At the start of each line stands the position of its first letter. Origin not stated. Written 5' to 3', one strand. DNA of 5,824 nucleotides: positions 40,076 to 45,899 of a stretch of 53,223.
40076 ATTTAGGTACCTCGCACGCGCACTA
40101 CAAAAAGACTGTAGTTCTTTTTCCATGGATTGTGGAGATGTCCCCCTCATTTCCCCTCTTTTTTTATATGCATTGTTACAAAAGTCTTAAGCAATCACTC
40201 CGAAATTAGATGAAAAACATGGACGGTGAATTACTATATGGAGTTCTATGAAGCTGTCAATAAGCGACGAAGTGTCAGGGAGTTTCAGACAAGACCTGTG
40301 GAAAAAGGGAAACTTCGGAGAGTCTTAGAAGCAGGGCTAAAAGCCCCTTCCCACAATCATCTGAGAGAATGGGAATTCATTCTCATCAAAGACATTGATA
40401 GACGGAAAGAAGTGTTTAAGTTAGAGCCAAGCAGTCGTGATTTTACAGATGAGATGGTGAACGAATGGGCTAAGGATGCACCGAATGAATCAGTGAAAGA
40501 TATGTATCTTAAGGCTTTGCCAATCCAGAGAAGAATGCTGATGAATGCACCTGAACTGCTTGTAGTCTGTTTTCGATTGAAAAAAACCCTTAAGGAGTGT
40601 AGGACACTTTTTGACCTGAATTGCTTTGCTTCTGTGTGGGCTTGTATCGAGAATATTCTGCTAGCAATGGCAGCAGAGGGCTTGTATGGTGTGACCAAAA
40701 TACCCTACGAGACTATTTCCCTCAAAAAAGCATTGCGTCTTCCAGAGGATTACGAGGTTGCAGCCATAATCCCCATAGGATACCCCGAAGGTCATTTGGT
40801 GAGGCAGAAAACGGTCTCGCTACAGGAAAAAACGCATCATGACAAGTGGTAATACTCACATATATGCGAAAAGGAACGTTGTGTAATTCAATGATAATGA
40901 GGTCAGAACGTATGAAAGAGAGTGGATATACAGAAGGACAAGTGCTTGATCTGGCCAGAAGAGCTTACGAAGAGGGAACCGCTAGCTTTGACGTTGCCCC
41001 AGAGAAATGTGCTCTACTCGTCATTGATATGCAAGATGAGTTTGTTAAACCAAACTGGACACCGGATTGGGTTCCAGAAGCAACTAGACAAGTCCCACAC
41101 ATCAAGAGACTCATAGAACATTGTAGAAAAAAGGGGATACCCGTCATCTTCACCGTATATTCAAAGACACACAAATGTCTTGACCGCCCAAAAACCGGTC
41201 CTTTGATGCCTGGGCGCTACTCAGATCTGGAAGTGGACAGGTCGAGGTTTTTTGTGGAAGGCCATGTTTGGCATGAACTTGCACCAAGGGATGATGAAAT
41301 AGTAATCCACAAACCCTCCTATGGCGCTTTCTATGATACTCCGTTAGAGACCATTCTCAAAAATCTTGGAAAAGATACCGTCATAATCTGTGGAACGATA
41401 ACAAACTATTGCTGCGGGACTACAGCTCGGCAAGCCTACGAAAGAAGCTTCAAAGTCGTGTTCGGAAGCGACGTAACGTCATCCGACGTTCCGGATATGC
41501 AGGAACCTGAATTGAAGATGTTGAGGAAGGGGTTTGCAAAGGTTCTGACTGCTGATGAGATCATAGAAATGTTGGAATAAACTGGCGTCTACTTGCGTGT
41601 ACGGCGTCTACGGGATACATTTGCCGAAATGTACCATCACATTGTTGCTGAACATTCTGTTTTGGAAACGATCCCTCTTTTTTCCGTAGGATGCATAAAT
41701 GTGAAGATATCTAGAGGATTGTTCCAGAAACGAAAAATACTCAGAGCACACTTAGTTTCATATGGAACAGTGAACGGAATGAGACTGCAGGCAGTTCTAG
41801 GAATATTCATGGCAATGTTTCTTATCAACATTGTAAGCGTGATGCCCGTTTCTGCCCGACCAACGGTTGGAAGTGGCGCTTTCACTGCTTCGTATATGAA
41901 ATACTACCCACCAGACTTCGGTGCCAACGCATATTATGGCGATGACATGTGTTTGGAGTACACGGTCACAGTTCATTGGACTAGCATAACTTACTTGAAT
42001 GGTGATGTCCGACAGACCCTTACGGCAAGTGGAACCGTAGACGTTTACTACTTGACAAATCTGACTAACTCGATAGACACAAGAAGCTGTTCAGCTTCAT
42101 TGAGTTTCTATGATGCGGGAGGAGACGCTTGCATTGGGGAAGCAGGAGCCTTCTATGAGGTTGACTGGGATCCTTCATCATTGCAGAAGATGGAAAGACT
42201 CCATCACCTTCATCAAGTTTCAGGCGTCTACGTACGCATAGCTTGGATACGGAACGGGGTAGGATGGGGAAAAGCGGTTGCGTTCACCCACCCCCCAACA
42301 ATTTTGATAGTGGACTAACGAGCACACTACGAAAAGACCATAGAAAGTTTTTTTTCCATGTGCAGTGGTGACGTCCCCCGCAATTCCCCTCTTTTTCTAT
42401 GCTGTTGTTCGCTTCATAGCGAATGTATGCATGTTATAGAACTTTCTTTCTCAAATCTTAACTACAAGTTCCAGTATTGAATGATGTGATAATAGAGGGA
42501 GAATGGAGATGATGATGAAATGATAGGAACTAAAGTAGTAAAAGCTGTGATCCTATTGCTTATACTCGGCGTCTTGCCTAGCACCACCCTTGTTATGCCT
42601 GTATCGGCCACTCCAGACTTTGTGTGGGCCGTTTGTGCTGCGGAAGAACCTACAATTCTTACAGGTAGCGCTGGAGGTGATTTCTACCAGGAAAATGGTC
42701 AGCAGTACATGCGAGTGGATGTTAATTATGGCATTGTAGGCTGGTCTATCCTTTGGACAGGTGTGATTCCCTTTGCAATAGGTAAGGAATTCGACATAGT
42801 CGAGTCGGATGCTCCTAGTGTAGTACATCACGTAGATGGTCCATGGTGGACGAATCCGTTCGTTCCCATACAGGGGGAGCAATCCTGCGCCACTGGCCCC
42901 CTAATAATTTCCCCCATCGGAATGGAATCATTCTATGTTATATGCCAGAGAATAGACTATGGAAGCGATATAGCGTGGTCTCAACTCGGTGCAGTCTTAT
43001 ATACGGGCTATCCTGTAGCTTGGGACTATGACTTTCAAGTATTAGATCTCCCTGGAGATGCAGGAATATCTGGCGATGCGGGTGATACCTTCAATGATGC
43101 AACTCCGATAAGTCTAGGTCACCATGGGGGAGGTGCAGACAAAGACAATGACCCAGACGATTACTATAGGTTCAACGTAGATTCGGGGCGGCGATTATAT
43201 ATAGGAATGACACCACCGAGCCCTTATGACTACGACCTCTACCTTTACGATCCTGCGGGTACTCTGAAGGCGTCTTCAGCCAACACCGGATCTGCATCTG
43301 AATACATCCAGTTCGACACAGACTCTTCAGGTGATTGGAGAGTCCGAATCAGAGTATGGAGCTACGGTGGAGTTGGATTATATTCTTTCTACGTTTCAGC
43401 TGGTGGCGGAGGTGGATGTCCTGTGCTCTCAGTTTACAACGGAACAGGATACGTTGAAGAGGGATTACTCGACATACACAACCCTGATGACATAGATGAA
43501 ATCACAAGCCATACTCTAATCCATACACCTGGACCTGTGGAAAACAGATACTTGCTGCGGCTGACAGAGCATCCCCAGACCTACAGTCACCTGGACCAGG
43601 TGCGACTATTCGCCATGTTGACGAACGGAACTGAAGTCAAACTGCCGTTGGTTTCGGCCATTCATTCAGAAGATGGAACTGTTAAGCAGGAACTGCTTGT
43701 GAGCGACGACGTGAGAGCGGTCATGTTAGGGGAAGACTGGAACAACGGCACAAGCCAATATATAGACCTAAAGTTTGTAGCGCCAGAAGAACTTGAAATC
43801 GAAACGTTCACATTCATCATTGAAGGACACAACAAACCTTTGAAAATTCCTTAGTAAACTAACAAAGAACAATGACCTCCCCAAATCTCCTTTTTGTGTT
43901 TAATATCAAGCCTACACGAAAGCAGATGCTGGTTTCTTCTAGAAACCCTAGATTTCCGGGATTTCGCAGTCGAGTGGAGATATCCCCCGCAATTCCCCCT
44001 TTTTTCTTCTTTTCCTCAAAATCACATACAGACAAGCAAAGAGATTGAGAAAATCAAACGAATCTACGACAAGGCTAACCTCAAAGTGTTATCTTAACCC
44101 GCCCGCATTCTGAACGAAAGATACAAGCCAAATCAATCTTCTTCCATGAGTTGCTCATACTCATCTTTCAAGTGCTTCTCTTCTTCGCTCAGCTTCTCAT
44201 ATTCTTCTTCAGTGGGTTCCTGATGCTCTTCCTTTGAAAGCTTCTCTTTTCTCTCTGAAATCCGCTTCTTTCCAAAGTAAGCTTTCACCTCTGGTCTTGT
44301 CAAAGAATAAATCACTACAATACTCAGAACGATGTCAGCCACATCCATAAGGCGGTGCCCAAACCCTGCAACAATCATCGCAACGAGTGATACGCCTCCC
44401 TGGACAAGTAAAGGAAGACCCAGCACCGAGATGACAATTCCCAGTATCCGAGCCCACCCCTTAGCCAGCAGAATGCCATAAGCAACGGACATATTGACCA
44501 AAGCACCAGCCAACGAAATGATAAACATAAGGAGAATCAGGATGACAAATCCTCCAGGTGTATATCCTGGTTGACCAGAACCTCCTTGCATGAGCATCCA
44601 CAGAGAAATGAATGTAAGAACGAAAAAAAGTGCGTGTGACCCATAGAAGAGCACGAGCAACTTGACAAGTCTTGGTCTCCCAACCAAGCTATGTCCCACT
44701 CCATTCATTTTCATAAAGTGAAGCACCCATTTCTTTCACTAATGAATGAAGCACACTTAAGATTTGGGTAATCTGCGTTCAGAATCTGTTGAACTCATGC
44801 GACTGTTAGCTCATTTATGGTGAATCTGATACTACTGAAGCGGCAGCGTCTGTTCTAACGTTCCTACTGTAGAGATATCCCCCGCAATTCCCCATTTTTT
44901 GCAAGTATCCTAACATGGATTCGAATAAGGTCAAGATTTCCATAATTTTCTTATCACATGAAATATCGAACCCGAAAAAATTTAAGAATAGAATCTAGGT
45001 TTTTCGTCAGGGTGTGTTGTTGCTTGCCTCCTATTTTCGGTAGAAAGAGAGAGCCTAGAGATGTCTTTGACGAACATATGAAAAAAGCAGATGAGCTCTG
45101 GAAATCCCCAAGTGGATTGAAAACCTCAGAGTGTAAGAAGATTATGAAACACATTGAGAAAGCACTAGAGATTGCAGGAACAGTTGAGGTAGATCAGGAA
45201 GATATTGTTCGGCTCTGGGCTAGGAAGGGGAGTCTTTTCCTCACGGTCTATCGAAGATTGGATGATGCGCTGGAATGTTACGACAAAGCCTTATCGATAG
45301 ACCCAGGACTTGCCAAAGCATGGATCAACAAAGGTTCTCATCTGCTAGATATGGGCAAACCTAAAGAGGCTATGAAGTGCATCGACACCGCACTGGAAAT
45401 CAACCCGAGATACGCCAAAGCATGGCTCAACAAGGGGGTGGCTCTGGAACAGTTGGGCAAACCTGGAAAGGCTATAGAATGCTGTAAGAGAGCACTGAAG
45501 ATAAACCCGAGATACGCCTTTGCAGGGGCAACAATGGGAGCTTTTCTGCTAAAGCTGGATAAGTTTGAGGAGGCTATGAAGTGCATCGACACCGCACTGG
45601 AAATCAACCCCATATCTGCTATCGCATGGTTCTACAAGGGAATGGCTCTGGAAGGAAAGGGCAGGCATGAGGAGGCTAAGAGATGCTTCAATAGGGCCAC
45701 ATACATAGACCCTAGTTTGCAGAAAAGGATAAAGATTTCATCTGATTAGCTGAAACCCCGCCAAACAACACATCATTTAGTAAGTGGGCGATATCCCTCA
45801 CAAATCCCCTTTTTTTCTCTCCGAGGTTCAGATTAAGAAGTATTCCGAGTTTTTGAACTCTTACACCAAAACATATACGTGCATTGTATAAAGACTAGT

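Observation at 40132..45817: Five same-orientation copies of a ~32-nt C-rich/oligo-T intergenic element confined to a 5.7-kb stretch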

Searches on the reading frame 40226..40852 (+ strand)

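Call 10: search_protein_families(library=pfam, proteins=[window:40226-40852:+], max_evalue=0.01)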
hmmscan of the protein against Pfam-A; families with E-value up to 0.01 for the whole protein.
window:40226-40852:+ (208 aa): 2 families
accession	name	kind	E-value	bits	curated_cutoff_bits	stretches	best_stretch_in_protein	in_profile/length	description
PF00881.29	Nitroreductase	-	4.1e-20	73.1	23.5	1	12-186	2-167/167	Nitroreductase family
PF14512.11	TM1586_NiRdase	-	8.4e-07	29.3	27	0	7-35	2-30/215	Putative TM nitroreductase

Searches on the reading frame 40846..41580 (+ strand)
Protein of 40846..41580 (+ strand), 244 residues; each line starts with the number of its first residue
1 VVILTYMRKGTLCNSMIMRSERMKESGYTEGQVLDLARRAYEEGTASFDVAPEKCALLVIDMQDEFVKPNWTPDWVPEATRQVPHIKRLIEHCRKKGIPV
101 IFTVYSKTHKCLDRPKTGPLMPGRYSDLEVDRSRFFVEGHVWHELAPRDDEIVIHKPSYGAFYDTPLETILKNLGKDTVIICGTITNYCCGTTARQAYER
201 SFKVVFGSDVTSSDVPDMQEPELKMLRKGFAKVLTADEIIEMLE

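Call 10: search_protein_families(library=pfam, proteins=[window:40846-41580:+], max_evalue=0.01)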
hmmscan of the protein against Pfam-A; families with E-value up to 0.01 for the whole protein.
window:40846-41580:+ (244 aa): 1 family
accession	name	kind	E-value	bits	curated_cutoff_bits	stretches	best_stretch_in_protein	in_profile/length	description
PF00857.26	Isochorismatase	-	9.2e-39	133.7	27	1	55-238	1-175/175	Isochorismatase domain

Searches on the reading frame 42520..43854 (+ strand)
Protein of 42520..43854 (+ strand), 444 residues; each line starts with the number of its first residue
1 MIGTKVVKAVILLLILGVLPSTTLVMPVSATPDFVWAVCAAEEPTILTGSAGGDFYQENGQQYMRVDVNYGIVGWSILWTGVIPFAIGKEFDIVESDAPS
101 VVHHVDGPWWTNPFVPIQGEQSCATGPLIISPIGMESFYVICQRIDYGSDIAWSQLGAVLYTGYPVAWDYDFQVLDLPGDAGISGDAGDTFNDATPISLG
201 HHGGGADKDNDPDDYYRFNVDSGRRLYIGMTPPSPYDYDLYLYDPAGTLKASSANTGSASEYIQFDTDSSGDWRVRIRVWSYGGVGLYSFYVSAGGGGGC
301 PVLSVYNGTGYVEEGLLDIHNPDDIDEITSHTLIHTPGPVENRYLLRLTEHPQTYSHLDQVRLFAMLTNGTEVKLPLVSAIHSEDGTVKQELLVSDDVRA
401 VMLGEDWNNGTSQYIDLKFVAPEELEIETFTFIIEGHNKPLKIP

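Call 10: search_protein_families(library=pfam, proteins=[window:42520-43854:+], max_evalue=0.01)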
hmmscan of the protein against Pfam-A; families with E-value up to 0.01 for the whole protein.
window:42520-43854:+ (444 aa): 1 family
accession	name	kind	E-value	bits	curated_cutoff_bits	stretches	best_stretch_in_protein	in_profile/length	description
PF04151.21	PPC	-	1.2e-06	29.8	25.9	1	214-277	3-68/70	Bacterial pre-peptidase C-terminal domain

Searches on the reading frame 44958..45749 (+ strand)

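Call 10: search_protein_families(library=pfam, proteins=[window:44958-45749:+], max_evalue=0.01)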
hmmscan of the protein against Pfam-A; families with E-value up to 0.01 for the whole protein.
window:44958-45749:+ (263 aa): 25 families
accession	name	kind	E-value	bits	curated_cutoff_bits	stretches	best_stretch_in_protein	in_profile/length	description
PF00515.34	TPR_1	-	1.4e-45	151.7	27.8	5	153-186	1-34/34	Tetratricopeptide repeat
PF07719.23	TPR_2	-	1.3e-37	125.2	27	5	153-185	1-33/34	Tetratricopeptide repeat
PF13181.12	TPR_8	-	6.1e-32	107.5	25.7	3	153-185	1-33/34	Tetratricopeptide repeat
PF13431.12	TPR_17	-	4e-24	83.3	24.4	3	142-174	2-34/34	Tetratricopeptide repeat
PF13414.12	TPR_11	-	1.7e-21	76.1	26.8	2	129-167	4-42/42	TPR repeat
PF13428.12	TPR_14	-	8.1e-21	72.9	23.5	2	120-160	2-42/44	Tetratricopeptide repeat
PF13432.12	TPR_16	-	3.9e-20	72.4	32.7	2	125-185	3-63/65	Tetratricopeptide repeat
PF13424.12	TPR_12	-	9.5e-17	61.4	30.1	2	118-182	2-74/77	Tetratricopeptide repeat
PF13371.12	TPR_9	-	1.5e-16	60.6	35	3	136-187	12-63/73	Tetratricopeptide repeat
PF14559.12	TPR_19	-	2.1e-16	60.5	25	2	100-155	6-61/68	Tetratricopeptide repeat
PF01239.28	PPTA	-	9.6e-10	38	29.5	0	136-166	2-32/32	Protein prenyltransferase alpha subunit repeat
PF13176.12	TPR_7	-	6.7e-08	32.5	27.9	0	155-182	1-28/36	Tetratricopeptide repeat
PF12569.14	NatA_aux_su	-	5.3e-07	29.4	33.3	0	128-182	201-255/515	N-terminal acetyltransferase A, auxiliary subunit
PF25063.1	ARM_TT21_C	-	7.4e-07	29.7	35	0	198-248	106-156/209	Tetratricopeptide repeat protein 21 C-terminal ARM domain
PF25062.1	ARM_TT21_N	-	1.8e-06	28.3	40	1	92-187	107-202/222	Tetratricopeptide repeat protein 21 N-terminal ARM repeat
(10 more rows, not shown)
